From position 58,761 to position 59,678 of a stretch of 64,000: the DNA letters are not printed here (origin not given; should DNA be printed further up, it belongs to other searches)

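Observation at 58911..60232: Two minus-strand insert genes inserted between terminase large subunit and portal, one a tandem-GntR regulator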

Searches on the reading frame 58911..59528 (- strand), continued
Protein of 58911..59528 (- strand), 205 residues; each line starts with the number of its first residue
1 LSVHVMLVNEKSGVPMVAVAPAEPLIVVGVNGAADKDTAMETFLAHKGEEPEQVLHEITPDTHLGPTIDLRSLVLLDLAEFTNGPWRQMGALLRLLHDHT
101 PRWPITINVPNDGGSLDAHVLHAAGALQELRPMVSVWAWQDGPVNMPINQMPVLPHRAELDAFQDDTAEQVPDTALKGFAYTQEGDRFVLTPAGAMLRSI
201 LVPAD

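Call 77: fold_search(model_id=the predicted structure, library=viral)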
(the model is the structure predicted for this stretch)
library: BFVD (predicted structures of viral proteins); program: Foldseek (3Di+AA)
matches with E <= 10: 401; with E <= 0.001: 0
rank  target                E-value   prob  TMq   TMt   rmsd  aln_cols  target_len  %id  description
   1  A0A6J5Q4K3            7.4e-02  0.54  0.35  0.36   8.0       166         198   13  Uncharacterized protein [uncultured Caudovirales phage]
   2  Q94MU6                8.3e-02  0.44  0.35  0.41   7.0       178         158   14  p23 [Myxococcus phage Mx8]
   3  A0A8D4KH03            1.5e-01  0.15  0.29  0.25  14.3       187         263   12  (no name in the UniProt tables at hand)
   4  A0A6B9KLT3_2          1.6e-01  0.11  0.27  0.07  14.9       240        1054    7  RNA-directed RNA polymerase [Atrato Chu-like virus 4]
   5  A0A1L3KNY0            1.9e-01  0.33  0.36  0.11   5.1       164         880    8  (no name in the UniProt tables at hand)
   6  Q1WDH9                1.9e-01  0.06  0.20  0.11  17.5       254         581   12  (no name in the UniProt tables at hand)
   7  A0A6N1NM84            2.3e-01  0.11  0.20  0.19   9.6       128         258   14  Uncharacterized protein [Tupanvirus soda lake]
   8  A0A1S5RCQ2            2.4e-01  0.16  0.22  0.13   8.4       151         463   11  lysozyme [Lactobacillus phage P1]
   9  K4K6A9                2.6e-01  0.23  0.31  0.41   6.7       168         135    7  Uncharacterized protein [Caulobacter phage CcrColossus]
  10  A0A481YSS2            2.6e-01  0.23  0.32  0.24   6.2       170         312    8  Dual specificity phosphatase / DNA processing protein [Marseillevirus LCMAC101]
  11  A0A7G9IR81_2          2.6e-01  0.18  0.26  0.07   7.8       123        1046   13  Uncharacterized protein (Fragment) [Thrips tabaci associated virga-like virus 2]
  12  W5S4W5                2.9e-01  0.11  0.26  0.27   7.6       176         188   11  Ran-like GTP-binding protein [Pithovirus sibericum]
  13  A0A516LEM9            3.3e-01  0.15  0.30  0.15  10.3       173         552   13  (no name in the UniProt tables at hand)
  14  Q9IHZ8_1              3.3e-01  0.10  0.28  0.06  14.7       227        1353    5  ORF1a polyprotein pp1a [Gill-associated virus (isolate Giant tiger prawn/Australia)]
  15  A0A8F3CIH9            3.5e-01  0.14  0.30  0.13   8.2       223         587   10  Uncharacterized protein [Ranid herpesvirus 4]
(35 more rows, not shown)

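Call 88: search_protein_families(library=padloc, proteins=[P0001, P0002, P0123, P0124], max_evalue=5)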
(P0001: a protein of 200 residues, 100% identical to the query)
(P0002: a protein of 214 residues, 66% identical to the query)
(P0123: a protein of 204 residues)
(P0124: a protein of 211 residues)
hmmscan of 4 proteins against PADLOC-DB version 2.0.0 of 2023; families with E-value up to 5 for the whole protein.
P0001 (200 aa): 1 family
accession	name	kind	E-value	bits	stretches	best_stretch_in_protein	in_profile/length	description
PDLC01938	CARF7--CARF_RelE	-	4.1e-07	28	1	119-195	210-294/301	-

P0002 (214 aa): 1 family
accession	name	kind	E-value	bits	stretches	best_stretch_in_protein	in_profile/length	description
PDLC01938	CARF7--CARF_RelE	-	0.0074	14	1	146-207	228-295/301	-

P0123 (204 aa): 0 families

P0124 (211 aa): 0 families
